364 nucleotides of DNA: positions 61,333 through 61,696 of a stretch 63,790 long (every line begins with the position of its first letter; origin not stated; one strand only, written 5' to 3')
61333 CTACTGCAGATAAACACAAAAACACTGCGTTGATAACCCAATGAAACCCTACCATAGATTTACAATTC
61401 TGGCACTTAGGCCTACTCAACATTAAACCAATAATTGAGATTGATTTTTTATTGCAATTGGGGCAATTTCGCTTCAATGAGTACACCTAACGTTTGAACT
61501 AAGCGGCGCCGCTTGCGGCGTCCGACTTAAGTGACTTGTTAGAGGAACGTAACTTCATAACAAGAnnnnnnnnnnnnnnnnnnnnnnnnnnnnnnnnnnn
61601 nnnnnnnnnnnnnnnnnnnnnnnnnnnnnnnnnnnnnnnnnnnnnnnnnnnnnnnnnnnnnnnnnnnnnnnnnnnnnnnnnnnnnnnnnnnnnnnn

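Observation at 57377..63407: Chromosomal integron between the DUF2062 gene and rlmB; every cassette ORF is an orphan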

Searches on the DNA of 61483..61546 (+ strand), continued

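Call 37: search_with_rna_model(model_id=R2, sources=[L035, L054, L068], filters=off, max_evalue=1)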
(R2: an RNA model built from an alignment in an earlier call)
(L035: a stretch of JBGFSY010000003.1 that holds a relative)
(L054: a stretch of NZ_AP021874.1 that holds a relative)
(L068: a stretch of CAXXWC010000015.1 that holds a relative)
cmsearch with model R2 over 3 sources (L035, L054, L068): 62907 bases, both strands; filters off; matches with E-value up to 1: 5.
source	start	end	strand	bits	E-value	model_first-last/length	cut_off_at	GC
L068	8573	8659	+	47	7e-09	1-66/66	no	0.66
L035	9087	9171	+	29.6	8.4e-05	1-66/66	no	0.45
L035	8493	8576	+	17.6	0.057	1-66/66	no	0.49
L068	7437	7501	+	16.8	0.087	1-66/66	no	0.55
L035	17317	17341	-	12.9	0.72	1-66/66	no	0.56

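Call 43: search_with_rna_model(model_id=R2, sources=[L086, L087, L088, L089, L090, L091, L092, L093, L094, L095, L096, L097, L098, L099, L100, L101, L102, L103, L104, L105, L106, L107, L108, L109, L110, L111, L112, L113, L114, L115, L116, L117, L118, L119, L120, L121, L122, L123, L124, L125, L126, L127, L128, L129, L130, L131, L132, L133, L134, L135, L136, L137, L138, L139, L140, L141, L142, L143, L144, L145, L146, L147, L148, L149, L150, L151, L152, L153, L154, L155, L156, L157, L158, L159, L160, L161, L162, L163, L164, L165], max_evalue=0.1)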
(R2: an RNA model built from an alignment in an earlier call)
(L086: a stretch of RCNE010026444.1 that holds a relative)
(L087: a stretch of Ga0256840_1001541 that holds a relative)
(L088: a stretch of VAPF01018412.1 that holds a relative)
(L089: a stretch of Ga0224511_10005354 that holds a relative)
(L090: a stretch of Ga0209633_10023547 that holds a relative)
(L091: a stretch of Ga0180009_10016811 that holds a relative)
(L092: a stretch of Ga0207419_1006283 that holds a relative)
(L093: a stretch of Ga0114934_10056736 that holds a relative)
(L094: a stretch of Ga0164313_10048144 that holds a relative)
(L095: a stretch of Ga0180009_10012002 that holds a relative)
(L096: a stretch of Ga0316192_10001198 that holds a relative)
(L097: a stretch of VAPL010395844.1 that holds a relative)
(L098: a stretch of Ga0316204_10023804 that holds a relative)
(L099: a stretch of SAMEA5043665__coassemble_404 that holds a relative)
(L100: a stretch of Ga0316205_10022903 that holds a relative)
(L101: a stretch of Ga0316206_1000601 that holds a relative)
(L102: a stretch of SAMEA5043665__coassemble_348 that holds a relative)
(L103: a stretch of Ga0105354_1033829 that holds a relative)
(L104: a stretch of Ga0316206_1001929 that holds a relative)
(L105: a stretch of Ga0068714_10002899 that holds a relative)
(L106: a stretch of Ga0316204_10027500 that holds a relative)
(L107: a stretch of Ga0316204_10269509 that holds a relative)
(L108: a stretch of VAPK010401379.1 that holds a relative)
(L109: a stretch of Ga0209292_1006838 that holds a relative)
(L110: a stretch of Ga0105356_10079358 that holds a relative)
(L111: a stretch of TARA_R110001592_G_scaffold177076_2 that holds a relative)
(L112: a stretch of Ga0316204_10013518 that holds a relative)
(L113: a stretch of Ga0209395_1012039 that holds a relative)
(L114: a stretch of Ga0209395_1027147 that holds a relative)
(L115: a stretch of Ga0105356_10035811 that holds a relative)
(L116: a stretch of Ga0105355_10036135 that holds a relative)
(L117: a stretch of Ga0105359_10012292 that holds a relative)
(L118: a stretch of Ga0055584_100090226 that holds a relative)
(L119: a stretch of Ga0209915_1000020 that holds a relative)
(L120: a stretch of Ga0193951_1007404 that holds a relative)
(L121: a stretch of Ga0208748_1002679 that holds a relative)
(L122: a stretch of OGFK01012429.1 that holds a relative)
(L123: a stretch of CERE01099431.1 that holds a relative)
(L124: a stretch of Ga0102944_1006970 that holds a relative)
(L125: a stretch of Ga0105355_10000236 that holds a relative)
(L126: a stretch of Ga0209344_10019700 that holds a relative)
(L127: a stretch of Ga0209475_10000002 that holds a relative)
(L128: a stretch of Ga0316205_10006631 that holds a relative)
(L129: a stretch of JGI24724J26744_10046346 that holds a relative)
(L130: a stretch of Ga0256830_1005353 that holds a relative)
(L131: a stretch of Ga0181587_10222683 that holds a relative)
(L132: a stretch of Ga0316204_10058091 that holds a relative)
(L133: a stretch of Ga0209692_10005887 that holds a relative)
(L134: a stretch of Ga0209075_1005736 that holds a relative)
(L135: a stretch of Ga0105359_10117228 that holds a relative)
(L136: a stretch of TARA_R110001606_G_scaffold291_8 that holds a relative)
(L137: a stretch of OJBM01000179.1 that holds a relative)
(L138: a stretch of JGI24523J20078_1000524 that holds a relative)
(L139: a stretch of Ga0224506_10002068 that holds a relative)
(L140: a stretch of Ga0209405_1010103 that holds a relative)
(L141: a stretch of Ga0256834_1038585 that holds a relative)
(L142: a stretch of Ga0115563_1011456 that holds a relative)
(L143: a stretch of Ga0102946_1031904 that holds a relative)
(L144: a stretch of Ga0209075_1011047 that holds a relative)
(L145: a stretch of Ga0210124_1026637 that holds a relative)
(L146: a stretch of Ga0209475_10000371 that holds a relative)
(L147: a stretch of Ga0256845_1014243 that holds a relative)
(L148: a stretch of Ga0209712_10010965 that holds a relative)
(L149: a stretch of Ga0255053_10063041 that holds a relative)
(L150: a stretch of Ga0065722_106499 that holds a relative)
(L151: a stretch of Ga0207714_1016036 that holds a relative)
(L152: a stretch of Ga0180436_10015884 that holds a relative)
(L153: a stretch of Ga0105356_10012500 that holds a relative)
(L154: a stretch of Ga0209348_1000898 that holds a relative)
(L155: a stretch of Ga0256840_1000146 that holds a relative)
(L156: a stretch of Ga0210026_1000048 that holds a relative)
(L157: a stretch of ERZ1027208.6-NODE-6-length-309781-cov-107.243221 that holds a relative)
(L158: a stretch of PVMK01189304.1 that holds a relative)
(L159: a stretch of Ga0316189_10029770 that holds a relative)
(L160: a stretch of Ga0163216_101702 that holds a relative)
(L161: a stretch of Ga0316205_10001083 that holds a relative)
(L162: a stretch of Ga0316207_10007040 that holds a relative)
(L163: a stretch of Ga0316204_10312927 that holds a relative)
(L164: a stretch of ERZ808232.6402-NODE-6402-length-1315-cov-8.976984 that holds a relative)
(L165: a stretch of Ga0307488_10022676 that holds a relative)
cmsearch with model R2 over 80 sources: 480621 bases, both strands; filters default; matches with E-value up to 0.1: 18.
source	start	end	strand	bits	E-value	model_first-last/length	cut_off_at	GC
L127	4952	5013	+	40.3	2e-06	1-66/66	no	0.47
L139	8589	8662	+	39.8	2.6e-06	1-66/66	no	0.58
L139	9698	9809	+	39.5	3.1e-06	1-66/66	no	0.52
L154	5166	5270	-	36.4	1.7e-05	1-66/66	no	0.49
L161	7580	7709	+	35.3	3e-05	1-66/66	no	0.41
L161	8474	8603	+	34.7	4e-05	1-66/66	no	0.38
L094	3234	3316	+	34.6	4.3e-05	1-66/66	no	0.43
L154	4096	4196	-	34.4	4.7e-05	1-66/66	no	0.47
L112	1120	1231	-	34.2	5.2e-05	1-66/66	no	0.58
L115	794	895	-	31.8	0.0002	1-66/66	no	0.41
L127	2345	2447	+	30.2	0.00046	1-66/66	no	0.49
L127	7893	7971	+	29.4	0.00072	1-66/66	no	0.56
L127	663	758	+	28.3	0.0013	1-66/66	no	0.44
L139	10724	10809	+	27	0.0027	1-66/66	no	0.57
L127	3949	4014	+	25.1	0.0074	1-66/66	no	0.35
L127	5551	5665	+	24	0.014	1-66/66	no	0.55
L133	6697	6793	+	23.2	0.021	1-66/66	no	0.49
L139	9088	9172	+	22.1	0.038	1-66/66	no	0.42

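Call 74: search_with_rna_model(model_id=R2, sources=[L166, L167, L168], filters=off, max_evalue=1)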
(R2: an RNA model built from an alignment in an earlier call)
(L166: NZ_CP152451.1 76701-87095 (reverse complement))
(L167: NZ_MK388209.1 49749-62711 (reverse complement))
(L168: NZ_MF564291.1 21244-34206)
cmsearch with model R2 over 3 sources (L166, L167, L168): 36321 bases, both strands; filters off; matches with E-value up to 1: 4.
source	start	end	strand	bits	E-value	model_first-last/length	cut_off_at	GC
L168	1954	2003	+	31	2.3e-05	8-59/66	no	0.54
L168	5191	5266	+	30.2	3.5e-05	1-66/66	no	0.63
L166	2695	2784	+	28.3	9.8e-05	1-66/66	no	0.49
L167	5263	5352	+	28.3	9.8e-05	1-66/66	no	0.49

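Call 86: search_with_rna_model(model_id=R2, sources=[L169, L170, L171], filters=off, max_evalue=0.5)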
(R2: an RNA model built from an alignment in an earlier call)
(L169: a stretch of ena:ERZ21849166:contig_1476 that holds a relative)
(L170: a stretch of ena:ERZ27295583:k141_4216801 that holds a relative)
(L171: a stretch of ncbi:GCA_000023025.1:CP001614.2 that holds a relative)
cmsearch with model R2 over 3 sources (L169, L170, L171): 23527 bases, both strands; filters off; matches with E-value up to 0.5: 35.
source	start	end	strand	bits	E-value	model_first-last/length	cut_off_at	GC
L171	3235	3341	-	49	8.7e-10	1-66/66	no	0.45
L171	4613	4737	-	45.1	7.2e-09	1-66/66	no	0.53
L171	5866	5988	-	42.1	3.6e-08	1-66/66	no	0.48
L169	3725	3845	-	37.4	4.7e-07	1-66/66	no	0.42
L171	18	140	-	37.3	4.8e-07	1-66/66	no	0.46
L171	9951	10068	-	36.9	6e-07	1-66/66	no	0.51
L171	3653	3775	-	35.8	1.1e-06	1-66/66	no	0.46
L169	7757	7874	-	34.7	2e-06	1-66/66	no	0.47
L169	2523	2637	-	33.4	4e-06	1-66/66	no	0.49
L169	5117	5231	-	31.4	1.2e-05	1-66/66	no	0.5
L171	12271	12388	-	31.3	1.2e-05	1-66/66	no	0.53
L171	4202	4318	-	30.6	1.9e-05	1-66/66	no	0.45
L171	9346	9460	-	30.1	2.4e-05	1-66/66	no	0.5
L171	5434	5554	-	29.9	2.8e-05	1-66/66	no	0.49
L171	10952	11069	-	29.5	3.4e-05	1-66/66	no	0.53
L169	8458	8545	-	28.7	5.3e-05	1-66/66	no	0.49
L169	5662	5779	-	27.5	0.0001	1-66/66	no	0.45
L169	428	542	-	26.9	0.00014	1-66/66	no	0.5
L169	4699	4813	-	26.9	0.00014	1-66/66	no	0.5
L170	582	696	-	24.8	0.00043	1-66/66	no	0.53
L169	4281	4395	-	24.8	0.00043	1-66/66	no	0.53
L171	1423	1522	-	23.7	0.00076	1-66/66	no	0.57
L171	1886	1985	-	23.7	0.00079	1-66/66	no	0.59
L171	441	561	-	22.5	0.0015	1-66/66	no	0.5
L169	3088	3210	-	22.3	0.0017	1-66/66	no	0.49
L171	940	1060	-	21.5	0.0025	1-66/66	no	0.55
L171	5028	5132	-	20.8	0.0038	1-66/66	no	0.51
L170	30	146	-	20.7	0.004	1-66/66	no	0.49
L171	2749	2869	-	19.8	0.0063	1-66/66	no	0.55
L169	7203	7320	-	18.6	0.012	1-66/66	no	0.45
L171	6424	6568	-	18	0.017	1-66/66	no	0.5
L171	2349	2448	-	16.8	0.033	1-66/66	no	0.57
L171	11434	11533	-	16.8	0.033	1-66/66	no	0.58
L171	11833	11953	-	13.1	0.24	1-66/66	no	0.49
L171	6971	7070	-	12.4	0.35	1-66/66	no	0.62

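Call 101: search_with_rna_model(model_id=R2, sources=[L172, L173, L174, L175], filters=off, max_evalue=0.5)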
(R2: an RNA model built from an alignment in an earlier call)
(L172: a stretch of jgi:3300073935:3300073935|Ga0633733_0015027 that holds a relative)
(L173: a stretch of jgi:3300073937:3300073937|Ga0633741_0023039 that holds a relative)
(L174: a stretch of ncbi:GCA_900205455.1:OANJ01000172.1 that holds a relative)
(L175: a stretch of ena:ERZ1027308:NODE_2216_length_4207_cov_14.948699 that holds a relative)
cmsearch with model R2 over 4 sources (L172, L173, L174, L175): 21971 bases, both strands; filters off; matches with E-value up to 0.5: 29.
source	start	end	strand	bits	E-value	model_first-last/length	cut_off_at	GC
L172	5145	5223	-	39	1.8e-07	1-66/66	no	0.43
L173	4591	4669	-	39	1.8e-07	1-66/66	no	0.43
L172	5452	5533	-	37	5.5e-07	1-66/66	no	0.41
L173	4898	4979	-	37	5.5e-07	1-66/66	no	0.41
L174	4306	4373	-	26.2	0.00019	1-66/66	no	0.54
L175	2206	2273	-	26.2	0.00019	1-66/66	no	0.54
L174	5105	5151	-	25.2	0.00032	1-66/66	no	0.53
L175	3005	3051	-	25.2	0.00032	1-66/66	no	0.53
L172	1243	1351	-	24.5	0.00047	1-66/66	no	0.43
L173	689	797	-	24.5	0.00047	1-66/66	no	0.43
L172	2772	2876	-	23.6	0.00076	1-66/66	no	0.43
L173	2218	2322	-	23.6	0.00076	1-66/66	no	0.43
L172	222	284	-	23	0.001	1-66/66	no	0.54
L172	2349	2458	-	21.2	0.0027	1-66/66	no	0.5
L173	1795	1904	-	21.2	0.0027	1-66/66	no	0.5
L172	1884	1992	-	20.9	0.0034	1-66/66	no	0.52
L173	1330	1438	-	20.9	0.0034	1-66/66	no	0.52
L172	3512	3592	-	19.6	0.0068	1-66/66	no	0.52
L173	2958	3038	-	19.6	0.0068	1-66/66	no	0.52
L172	3989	4097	-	19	0.0092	1-66/66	no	0.5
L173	3435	3543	-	19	0.0092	1-66/66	no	0.5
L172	728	814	-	18.8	0.01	1-66/66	no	0.49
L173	174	260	-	18.8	0.01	1-66/66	no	0.49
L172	4571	4682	-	15.6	0.06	1-66/66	no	0.49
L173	4017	4128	-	15.6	0.06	1-66/66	no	0.49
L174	6187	6289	-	14.3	0.12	1-66/66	no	0.52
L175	4087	4189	-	14.3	0.12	1-66/66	no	0.52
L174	3898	3988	-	12.9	0.25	1-66/66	no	0.54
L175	1798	1888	-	12.9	0.25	1-66/66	no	0.54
